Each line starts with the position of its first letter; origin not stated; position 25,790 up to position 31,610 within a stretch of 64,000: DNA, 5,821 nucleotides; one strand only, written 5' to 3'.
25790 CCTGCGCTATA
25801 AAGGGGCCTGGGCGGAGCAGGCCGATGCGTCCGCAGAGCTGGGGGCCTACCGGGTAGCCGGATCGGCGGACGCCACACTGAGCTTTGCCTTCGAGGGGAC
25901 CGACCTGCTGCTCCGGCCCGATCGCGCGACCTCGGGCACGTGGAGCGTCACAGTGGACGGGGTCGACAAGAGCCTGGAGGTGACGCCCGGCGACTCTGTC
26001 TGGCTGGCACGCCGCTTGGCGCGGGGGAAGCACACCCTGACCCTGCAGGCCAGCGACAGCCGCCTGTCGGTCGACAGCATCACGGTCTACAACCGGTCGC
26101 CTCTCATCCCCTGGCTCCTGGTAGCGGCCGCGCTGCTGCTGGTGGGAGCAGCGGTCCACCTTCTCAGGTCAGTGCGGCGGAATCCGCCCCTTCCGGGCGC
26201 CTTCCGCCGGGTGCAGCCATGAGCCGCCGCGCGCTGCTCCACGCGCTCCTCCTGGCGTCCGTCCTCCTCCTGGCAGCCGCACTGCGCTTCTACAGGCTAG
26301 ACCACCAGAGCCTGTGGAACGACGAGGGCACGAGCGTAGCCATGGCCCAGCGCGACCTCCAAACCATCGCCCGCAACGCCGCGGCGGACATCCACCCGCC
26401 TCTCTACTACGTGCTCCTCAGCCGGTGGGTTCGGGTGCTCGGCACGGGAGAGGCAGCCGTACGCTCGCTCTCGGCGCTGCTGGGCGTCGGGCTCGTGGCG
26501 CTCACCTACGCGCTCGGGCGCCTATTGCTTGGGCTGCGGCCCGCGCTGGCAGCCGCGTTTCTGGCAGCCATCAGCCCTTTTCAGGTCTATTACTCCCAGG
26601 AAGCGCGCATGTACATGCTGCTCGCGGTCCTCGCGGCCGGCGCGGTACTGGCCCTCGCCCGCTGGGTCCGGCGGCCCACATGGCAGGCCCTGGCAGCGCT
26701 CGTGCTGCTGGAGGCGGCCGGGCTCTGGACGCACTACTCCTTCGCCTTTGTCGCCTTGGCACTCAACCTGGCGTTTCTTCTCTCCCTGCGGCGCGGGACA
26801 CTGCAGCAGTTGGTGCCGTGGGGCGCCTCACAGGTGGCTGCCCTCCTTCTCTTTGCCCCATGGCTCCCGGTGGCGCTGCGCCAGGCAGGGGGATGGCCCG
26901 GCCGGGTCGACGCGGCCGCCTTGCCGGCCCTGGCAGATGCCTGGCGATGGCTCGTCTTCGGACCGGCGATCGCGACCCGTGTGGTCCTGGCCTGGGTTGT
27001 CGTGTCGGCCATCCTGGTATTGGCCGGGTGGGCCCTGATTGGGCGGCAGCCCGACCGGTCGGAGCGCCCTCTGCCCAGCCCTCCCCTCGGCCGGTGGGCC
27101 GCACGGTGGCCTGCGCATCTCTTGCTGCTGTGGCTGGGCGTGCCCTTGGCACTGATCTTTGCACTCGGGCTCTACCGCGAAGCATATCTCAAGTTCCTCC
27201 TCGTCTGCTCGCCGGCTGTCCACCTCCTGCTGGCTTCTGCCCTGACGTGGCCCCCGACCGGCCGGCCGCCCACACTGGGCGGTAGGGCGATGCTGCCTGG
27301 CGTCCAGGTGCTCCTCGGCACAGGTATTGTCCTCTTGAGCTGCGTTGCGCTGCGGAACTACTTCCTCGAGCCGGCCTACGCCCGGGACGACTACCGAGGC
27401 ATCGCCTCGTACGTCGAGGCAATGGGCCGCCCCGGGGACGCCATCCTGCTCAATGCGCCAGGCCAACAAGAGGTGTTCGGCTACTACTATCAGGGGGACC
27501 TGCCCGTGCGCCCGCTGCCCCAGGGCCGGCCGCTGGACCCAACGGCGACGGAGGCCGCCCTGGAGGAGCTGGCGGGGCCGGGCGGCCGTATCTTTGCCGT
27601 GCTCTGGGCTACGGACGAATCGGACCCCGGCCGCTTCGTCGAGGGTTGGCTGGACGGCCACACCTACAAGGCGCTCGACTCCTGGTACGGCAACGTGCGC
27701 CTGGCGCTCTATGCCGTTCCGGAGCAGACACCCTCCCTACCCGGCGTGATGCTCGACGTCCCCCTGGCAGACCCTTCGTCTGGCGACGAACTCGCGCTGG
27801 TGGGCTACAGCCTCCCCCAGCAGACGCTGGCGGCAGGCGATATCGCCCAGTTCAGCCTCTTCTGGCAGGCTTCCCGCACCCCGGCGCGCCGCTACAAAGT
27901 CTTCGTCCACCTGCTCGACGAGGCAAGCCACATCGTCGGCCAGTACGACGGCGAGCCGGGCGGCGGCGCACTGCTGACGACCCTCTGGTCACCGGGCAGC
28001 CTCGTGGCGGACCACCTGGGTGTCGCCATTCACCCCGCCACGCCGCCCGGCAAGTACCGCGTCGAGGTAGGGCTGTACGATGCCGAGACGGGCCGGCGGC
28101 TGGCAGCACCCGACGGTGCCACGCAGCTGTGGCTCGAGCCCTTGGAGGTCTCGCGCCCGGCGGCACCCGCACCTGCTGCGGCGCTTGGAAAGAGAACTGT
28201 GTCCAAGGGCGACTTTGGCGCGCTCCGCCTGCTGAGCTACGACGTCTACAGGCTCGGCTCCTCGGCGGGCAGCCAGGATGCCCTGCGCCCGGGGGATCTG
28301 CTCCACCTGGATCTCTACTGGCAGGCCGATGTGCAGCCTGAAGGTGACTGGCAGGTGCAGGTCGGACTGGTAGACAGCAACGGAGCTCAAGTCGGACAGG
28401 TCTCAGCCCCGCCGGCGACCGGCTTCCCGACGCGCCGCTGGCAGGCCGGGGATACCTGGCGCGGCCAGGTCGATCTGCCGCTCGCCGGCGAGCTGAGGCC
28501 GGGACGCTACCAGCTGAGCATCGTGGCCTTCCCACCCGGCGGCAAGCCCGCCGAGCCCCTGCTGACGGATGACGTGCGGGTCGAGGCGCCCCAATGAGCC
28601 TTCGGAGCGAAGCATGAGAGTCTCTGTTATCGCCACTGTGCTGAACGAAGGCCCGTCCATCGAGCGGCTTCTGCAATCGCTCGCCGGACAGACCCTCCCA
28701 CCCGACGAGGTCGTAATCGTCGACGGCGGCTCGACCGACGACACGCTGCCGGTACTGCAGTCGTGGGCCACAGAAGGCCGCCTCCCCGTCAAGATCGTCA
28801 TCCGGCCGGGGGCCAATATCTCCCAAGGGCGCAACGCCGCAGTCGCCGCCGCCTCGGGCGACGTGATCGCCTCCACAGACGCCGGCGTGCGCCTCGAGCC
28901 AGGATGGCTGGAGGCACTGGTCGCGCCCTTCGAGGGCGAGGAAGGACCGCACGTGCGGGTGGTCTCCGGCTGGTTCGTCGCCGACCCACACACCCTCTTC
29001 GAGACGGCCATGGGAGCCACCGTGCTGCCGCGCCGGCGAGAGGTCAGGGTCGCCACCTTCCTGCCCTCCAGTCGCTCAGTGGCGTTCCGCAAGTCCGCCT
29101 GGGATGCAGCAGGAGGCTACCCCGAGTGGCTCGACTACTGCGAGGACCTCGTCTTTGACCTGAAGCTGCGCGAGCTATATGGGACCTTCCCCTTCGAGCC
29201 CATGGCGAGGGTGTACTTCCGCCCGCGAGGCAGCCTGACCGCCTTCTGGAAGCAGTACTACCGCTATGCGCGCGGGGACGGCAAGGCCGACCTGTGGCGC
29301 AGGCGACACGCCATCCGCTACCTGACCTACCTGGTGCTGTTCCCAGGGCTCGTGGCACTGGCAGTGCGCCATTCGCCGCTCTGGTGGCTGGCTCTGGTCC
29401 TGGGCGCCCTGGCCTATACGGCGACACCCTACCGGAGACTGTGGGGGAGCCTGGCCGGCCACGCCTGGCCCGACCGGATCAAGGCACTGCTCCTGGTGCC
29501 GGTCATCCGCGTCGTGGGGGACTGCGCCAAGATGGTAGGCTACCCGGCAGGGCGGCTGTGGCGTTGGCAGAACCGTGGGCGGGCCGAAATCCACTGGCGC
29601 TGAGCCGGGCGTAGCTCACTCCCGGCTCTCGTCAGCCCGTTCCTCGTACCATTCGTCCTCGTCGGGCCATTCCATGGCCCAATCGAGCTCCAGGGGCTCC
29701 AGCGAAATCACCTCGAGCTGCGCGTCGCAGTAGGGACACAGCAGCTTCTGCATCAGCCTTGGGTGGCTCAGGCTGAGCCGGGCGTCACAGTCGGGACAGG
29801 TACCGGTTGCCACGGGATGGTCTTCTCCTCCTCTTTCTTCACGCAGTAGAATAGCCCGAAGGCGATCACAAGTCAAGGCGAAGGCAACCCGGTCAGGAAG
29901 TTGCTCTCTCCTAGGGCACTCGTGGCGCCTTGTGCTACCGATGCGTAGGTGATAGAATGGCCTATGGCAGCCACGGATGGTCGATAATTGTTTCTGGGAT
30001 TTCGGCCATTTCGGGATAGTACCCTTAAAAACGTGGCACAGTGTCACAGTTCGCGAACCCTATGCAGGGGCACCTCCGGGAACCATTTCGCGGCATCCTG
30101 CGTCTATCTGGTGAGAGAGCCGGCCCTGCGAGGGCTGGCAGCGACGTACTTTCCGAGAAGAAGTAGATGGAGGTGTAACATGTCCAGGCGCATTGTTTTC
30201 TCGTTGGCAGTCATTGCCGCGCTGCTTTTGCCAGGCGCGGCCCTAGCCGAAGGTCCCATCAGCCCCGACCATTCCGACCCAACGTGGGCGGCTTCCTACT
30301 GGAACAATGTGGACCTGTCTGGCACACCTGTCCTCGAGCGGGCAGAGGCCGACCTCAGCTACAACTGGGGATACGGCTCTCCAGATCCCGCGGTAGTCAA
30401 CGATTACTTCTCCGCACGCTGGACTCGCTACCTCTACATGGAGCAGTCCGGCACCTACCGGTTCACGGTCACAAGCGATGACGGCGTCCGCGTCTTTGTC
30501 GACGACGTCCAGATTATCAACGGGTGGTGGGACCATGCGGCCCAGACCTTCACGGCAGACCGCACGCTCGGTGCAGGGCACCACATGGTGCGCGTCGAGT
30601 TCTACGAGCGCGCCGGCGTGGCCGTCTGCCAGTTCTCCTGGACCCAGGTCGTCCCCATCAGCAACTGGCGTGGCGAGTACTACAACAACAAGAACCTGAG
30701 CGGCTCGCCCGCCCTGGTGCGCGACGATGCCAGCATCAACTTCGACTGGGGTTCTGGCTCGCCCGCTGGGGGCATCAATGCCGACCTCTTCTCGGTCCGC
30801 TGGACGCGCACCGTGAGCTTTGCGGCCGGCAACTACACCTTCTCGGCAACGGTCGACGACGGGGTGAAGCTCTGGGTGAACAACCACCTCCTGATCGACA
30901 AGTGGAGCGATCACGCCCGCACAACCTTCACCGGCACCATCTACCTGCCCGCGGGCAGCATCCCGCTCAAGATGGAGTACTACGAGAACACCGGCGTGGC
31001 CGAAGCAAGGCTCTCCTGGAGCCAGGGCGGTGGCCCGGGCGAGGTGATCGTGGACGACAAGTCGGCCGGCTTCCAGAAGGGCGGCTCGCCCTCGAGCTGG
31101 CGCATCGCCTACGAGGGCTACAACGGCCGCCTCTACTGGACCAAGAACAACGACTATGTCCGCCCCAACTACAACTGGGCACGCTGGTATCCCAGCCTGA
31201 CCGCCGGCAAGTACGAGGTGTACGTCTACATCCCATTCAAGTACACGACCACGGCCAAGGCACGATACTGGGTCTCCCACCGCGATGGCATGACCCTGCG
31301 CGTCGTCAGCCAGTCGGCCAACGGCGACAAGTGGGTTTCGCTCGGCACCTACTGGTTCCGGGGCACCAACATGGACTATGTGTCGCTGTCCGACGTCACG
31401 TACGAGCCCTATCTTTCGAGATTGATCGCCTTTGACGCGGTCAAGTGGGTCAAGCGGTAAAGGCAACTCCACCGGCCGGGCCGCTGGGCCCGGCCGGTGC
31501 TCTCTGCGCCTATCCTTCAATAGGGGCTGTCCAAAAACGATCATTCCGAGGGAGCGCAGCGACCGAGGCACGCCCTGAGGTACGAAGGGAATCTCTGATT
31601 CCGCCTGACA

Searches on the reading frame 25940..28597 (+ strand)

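Call 13: search_protein_families(library=pfam, proteins=[window:25940-28597:+])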
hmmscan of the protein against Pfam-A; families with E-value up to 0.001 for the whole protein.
window:25940-28597:+ (885 aa): 1 family
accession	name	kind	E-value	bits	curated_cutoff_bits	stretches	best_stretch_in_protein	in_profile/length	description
PF13231.12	PMT_2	-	7.8e-15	55.9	26.1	1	152-309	2-158/160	Dolichyl-phosphate-mannose-protein mannosyltransferase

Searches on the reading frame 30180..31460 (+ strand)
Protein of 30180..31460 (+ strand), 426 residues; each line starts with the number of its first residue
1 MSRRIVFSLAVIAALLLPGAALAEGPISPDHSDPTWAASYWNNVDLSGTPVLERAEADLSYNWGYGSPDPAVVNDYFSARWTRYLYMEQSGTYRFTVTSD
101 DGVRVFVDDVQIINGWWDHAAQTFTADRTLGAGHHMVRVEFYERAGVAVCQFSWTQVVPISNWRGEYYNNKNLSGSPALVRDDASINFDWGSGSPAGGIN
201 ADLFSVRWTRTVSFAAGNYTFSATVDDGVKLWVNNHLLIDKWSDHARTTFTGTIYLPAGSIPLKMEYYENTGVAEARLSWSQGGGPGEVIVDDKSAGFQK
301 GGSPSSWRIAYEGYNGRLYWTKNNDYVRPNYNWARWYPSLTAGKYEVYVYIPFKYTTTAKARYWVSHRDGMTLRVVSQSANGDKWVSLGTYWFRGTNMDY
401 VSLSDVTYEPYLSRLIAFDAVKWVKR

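Call 13: search_protein_families(library=pfam, proteins=[window:30180-31460:+])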
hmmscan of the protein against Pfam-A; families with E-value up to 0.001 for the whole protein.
window:30180-31460:+ (426 aa): 4 families
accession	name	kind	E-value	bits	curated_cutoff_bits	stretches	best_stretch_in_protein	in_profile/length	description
PF07691.17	PA14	-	2e-47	161.1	24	2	165-293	7-146/147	PA14 domain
PF25275.1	Golvesin_C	-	4.4e-15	56.3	31.6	1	289-423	1-130/132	Golvesin C-terminal domain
PF10528.15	GLEYA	-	5.3e-07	30.3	26.2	1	78-137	2-58/91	GLEYA domain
PF22352.2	K319L-like_PKD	-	0.0002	21.7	27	0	42-102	12-71/84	K319L-like, PKD domain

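Call 15: find_encoding_contigs(protein=window:30180-31460:+, flank=10000, max_places=6)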
Protein window:30180-31460:+ (426 aa): 10 contigs read that carry it; 4 places shown.
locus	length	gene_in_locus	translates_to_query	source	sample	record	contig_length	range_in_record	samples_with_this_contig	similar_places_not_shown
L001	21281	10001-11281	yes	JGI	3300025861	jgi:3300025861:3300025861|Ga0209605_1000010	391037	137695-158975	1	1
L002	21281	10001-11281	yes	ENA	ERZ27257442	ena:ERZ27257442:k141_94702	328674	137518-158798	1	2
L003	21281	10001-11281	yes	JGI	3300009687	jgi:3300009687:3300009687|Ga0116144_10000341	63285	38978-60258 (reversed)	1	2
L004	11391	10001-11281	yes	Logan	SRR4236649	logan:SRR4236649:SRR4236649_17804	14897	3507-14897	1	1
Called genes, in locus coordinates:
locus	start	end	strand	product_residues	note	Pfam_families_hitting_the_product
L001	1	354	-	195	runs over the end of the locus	PF00265:TK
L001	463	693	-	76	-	PF01197:Ribosomal_L31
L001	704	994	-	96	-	PF01016:Ribosomal_L27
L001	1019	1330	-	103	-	PF00829:Ribosomal_L21p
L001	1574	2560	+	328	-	PF08240:ADH_N, PF00107:ADH_zinc_N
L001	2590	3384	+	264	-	-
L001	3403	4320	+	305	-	PF00583:Acetyltransf_1, PF13508:Acetyltransf_7 (weak)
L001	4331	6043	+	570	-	-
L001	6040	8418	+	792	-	PF13231:PMT_2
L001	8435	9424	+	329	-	PF00535:Glycos_transf_2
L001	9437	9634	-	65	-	PF21344:Zn_ribbon_LysW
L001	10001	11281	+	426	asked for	PF07691:PA14, PF10528:GLEYA (faint), PF07691:PA14, PF25275:Golvesin_C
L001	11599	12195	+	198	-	PF13328:HD_4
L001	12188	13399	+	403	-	PF04165:DUF401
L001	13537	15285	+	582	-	PF01663:Phosphodiest, PF01676:Metalloenzyme (weak)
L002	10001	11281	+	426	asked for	PF07691:PA14, PF10528:GLEYA (faint), PF07691:PA14, PF25275:Golvesin_C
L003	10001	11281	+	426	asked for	PF07691:PA14, PF10528:GLEYA (faint), PF07691:PA14, PF25275:Golvesin_C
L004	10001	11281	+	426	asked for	PF07691:PA14, PF10528:GLEYA (faint), PF07691:PA14, PF25275:Golvesin_C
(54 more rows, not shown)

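Call 31: find_homologous_proteins(query=window:30180-31460:+, max_evalue=1e-30)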
Query window:30180-31460:+ (426 aa): 3519 proteins with E <= 1e-30 among 8000 candidates; the best 120 are listed.
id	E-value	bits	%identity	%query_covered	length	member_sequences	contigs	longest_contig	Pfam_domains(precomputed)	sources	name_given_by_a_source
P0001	8.1e-273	923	91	100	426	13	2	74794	PF07691.18,PF10528.15,PF25275.2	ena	-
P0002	7.6e-272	920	56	96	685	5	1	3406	PF22352.3,PF07691.18,PF25942.1,PF25275.2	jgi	jgi:hypothetical protein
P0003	2.6e-262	889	57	92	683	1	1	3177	PF22352.3,PF07691.18,PF25275.2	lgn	-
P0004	3.8e-256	868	56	95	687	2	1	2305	PF07495.20,PF07691.18,PF25942.1,PF10528.15,PF25275.2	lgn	-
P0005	2.8e-251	852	52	95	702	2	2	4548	PF07691.18,PF25275.2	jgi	jgi:hypothetical protein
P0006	4.1e-251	852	54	96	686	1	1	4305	PF07495.20,PF07691.18,PF22058.3,PF25275.2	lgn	-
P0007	4.2e-242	822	53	96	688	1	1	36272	PF07495.20,PF07691.18,PF25275.2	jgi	-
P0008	3.8e-238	809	81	95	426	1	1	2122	PF07691.18,PF10528.15,PF25275.2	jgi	jgi:hypothetical protein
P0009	2.0e-235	800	79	100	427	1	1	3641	PF07691.18,PF25275.2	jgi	jgi:hypothetical protein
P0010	5.0e-235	799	80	100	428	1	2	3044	PF07691.18,PF25275.2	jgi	jgi:hypothetical protein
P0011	7.1e-234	795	54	92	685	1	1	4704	PF12733.14,PF07691.18,PF25275.2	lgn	-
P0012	6.7e-232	788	52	91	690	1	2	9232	PF07691.18,PF25275.2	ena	-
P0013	9.3e-232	788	56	92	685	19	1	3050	PF07691.18,PF25275.2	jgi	jgi:hypothetical protein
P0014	5.3e-227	772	56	99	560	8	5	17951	PF07691.18,PF25275.2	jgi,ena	-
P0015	1.5e-225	767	59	92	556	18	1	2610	PF07691.18,PF25275.2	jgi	jgi:hypothetical protein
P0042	1.2e-211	722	71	100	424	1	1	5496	PF07691.18,PF25275.2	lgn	-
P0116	4.6e-193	660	68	100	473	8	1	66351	PF07691.18,PF25275.2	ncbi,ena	-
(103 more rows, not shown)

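Call 32: find_encoding_contigs(protein=P0001, flank=10000, max_places=2)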
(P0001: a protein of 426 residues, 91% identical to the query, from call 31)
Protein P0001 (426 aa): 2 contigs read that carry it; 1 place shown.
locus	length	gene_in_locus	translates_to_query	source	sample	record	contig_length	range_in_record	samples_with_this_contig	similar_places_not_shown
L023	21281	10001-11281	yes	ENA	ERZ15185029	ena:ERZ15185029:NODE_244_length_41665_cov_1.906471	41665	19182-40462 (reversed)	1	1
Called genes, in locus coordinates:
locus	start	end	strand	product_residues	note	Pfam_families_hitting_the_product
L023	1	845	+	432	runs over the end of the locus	PF25145:NfeD1b_N, PF00574:CLP_protease (weak), PF24961:NfeD_membrane, PF01957:NfeD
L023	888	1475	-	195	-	PF00265:TK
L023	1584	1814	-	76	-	PF01197:Ribosomal_L31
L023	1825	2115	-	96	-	PF01016:Ribosomal_L27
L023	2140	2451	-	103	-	PF00829:Ribosomal_L21p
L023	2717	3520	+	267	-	-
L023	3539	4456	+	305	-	PF00583:Acetyltransf_1, PF13508:Acetyltransf_7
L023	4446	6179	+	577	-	-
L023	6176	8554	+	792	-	PF13231:PMT_2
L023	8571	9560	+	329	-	PF00535:Glycos_transf_2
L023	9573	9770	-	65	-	PF21344:Zn_ribbon_LysW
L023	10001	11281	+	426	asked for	PF07691:PA14, PF10528:GLEYA (faint), PF07691:PA14, PF25275:Golvesin_C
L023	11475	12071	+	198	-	PF13328:HD_4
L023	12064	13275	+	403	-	PF04165:DUF401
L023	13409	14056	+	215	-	PF13483:Lactamase_B_3, PF12706:Lactamase_B_2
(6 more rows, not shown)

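Call 33: find_encoding_contigs(protein=P0116, flank=10000, max_places=2)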
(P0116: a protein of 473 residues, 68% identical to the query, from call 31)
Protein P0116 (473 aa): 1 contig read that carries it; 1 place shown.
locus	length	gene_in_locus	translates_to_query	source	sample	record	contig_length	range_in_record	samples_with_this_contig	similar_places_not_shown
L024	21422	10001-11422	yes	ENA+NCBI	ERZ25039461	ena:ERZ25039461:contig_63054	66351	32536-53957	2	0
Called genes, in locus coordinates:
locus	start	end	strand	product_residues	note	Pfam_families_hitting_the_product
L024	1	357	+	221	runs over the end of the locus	PF00009:GTP_EFTU (faint), PF00350:Dynamin_N (weak), PF01926:MMR_HSR1, PF02421:FeoB_N (weak), PF19275:HflX_C (weak)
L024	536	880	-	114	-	-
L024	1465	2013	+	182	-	-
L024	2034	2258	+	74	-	-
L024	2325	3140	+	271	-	PF00149:Metallophos, PF12850:Metallophos_2 (faint)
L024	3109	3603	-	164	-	PF00293:NUDIX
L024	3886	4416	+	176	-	PF22784:PTP-SAK, PF22741:PTP-NADK, PF22785:Tc-R-P, PF00782:DSPc, PF05706:CDKN3 (weak)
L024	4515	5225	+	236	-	PF00106:adh_short, PF08659:KR, PF13561:adh_short_C2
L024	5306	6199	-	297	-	PF03576:Peptidase_S58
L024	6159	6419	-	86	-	PF03576:Peptidase_S58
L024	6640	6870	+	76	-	PF00464:SHMT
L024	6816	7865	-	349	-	-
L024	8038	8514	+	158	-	PF01571:GCV_T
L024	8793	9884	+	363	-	PF01571:GCV_T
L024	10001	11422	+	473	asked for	PF07691:PA14, PF25275:Golvesin_C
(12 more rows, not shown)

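Call 34: find_encoding_contigs(protein=P0042, flank=5000, max_places=2)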
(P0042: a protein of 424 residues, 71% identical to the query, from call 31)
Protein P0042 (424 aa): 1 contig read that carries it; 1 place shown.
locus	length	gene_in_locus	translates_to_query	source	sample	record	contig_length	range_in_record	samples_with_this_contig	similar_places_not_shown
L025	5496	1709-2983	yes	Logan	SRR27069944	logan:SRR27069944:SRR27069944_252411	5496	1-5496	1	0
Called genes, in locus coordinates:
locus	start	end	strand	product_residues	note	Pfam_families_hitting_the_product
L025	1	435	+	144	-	?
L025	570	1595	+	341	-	PF00535:Glycos_transf_2, PF13641:Glyco_tranf_2_3, PF13632:Glyco_trans_2_3 (weak)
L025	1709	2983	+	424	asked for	PF07691:PA14, PF25275:Golvesin_C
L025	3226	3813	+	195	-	PF13328:HD_4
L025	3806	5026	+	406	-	PF04165:DUF401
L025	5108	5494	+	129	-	?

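Call 99: find_encoding_contigs(protein=P0009, flank=3000, max_places=2)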
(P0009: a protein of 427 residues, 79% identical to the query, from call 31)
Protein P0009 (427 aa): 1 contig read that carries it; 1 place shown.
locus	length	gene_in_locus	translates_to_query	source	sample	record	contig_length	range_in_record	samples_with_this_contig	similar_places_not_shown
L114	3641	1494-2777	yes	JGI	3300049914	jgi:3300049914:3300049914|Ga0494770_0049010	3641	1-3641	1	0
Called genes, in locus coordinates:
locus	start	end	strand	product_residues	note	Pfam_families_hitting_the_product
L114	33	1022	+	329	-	PF00535:Glycos_transf_2, PF13641:Glyco_tranf_2_3, PF13632:Glyco_trans_2_3 (weak)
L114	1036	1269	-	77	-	PF21344:Zn_ribbon_LysW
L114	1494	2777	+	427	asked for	PF07691:PA14, PF25275:Golvesin_C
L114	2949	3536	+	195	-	PF13328:HD_4, PF01966:HD (weak)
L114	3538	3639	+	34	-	?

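Call 100: find_encoding_contigs(protein=P0010, flank=3000, max_places=2)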
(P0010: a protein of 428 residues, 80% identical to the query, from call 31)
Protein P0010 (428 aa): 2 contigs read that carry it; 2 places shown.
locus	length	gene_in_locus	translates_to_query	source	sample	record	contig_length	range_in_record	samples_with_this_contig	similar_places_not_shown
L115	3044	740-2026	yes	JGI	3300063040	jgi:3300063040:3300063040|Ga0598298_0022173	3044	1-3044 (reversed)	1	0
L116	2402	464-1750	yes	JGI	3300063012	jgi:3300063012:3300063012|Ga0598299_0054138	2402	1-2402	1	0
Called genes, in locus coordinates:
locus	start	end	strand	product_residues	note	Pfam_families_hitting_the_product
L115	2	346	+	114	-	?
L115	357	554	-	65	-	PF21344:Zn_ribbon_LysW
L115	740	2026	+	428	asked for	PF07691:PA14, PF25275:Golvesin_C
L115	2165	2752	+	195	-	PF13328:HD_4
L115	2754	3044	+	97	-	?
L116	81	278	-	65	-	PF21344:Zn_ribbon_LysW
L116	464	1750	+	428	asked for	PF07691:PA14, PF25275:Golvesin_C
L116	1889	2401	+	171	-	?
